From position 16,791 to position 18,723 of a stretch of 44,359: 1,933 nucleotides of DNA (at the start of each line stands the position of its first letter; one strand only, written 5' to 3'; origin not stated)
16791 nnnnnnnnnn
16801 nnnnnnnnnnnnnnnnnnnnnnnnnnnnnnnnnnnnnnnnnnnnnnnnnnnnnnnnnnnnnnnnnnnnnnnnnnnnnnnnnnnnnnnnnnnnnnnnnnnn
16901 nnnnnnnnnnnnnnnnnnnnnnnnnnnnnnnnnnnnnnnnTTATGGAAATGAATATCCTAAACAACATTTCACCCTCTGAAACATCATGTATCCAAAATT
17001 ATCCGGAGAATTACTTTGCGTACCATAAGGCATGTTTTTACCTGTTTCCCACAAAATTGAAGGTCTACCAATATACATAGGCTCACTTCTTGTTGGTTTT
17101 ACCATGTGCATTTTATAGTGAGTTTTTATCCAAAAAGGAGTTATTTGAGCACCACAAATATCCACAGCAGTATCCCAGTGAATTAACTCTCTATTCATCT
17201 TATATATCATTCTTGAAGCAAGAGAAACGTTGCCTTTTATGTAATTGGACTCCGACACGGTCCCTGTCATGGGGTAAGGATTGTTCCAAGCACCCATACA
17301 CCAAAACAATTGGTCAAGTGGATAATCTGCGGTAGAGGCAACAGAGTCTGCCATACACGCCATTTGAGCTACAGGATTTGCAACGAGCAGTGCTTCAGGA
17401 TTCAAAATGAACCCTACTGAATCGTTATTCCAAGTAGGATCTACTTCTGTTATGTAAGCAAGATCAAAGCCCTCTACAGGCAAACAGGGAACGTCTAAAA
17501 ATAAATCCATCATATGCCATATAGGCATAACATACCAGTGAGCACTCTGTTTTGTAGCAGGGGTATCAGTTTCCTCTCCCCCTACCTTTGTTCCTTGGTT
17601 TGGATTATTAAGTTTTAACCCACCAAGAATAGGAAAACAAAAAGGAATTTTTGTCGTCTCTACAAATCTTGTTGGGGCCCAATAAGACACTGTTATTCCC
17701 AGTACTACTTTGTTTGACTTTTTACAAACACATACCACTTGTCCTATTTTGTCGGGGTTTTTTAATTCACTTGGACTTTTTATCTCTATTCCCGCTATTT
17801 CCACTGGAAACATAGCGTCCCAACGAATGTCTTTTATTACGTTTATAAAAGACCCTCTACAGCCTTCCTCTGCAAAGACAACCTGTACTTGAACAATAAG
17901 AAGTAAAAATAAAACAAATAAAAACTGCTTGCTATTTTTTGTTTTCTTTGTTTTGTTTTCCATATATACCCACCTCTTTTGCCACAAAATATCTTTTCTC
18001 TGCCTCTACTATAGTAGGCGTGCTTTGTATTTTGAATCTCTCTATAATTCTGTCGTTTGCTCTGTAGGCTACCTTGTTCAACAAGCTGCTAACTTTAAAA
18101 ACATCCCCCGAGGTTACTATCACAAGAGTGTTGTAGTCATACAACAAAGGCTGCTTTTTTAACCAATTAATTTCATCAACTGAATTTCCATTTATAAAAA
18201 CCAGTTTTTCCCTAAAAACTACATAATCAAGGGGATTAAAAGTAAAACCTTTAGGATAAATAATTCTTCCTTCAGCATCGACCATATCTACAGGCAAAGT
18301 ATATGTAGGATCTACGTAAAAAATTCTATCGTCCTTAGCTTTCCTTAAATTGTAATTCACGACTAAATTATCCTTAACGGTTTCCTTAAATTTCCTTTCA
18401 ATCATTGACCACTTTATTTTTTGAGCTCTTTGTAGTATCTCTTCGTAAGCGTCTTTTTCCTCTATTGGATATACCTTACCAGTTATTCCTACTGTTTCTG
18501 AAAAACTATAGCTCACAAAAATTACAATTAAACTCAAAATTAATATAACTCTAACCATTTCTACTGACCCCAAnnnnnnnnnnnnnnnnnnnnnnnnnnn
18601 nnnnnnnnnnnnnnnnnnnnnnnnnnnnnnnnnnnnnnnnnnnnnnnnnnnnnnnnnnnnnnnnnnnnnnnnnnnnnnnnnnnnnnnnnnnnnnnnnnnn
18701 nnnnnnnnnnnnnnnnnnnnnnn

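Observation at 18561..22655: TraN doubled in size by two SLH domains and alternating Cys modules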

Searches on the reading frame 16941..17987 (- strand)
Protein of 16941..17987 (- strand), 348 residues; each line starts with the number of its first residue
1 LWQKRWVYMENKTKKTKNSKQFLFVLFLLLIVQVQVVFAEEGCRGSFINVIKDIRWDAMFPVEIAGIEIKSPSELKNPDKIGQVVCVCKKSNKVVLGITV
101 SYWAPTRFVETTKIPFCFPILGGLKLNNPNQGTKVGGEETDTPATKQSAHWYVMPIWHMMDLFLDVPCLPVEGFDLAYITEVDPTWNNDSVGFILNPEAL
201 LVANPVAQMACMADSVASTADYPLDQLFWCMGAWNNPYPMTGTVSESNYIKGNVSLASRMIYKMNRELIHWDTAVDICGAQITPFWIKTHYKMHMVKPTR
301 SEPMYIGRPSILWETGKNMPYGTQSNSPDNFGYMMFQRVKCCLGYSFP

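Call 6: search_protein_families(library=pfam, proteins=[window:16941-17987:-], max_evalue=0.01)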
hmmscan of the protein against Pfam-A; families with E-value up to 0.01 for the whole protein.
window:16941-17987:- (348 aa): 1 family
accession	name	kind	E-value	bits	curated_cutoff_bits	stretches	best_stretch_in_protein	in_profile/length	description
PF06834.16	TraU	-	3e-91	306.4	26.5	1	45-343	1-305/306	TraU protein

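Call 9: find_related_loci(query=window:16941-17987:-, collection=genome_contigs, flank=10000)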
Query window:16941-17987:- (348 aa) in genome_contigs; peptide patterns used: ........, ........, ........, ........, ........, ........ (x = any residue, [..] = any of these).
16 stretches matched a pattern; 1 encode a relative of the query (tblastn E <= 1e-3); 1 distinct loci.
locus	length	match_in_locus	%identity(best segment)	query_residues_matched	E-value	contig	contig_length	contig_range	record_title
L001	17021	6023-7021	67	15-347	7e-167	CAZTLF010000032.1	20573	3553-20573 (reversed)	MAG TPA_asm: uncultured Thermodesulfovibrio sp. isolate binchicken_co40_84 genome assembly, contig: NODE_1580_length_205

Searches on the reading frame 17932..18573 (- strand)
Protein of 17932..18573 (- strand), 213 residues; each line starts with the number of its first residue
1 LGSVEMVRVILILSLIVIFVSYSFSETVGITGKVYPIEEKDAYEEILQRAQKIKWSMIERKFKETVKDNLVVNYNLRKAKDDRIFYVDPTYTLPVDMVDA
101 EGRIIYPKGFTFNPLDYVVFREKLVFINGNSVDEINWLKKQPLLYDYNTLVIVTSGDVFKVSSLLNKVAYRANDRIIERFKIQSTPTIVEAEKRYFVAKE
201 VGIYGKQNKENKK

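Call 6: search_protein_families(library=pfam, proteins=[window:17932-18573:-], max_evalue=0.01)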
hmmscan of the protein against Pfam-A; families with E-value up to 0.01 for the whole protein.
window:17932-18573:- (213 aa): 0 families

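Call 78: search_protein_families(library=ncbifam, proteins=[window:17932-18573:-], max_evalue=0.001)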
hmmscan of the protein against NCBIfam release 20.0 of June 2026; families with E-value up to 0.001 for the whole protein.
window:17932-18573:- (213 aa): 2 families
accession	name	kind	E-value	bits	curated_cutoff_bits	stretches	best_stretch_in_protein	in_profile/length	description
TIGR02743.1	TraW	equivalog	2.7e-28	99.1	174.75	1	9-192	3-193/202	type-F conjugative transfer system protein TraW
NF010298.0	PRK13738.1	subfamily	1.6e-24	86.7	249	1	15-193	8-193/210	conjugal transfer pilus assembly protein TraW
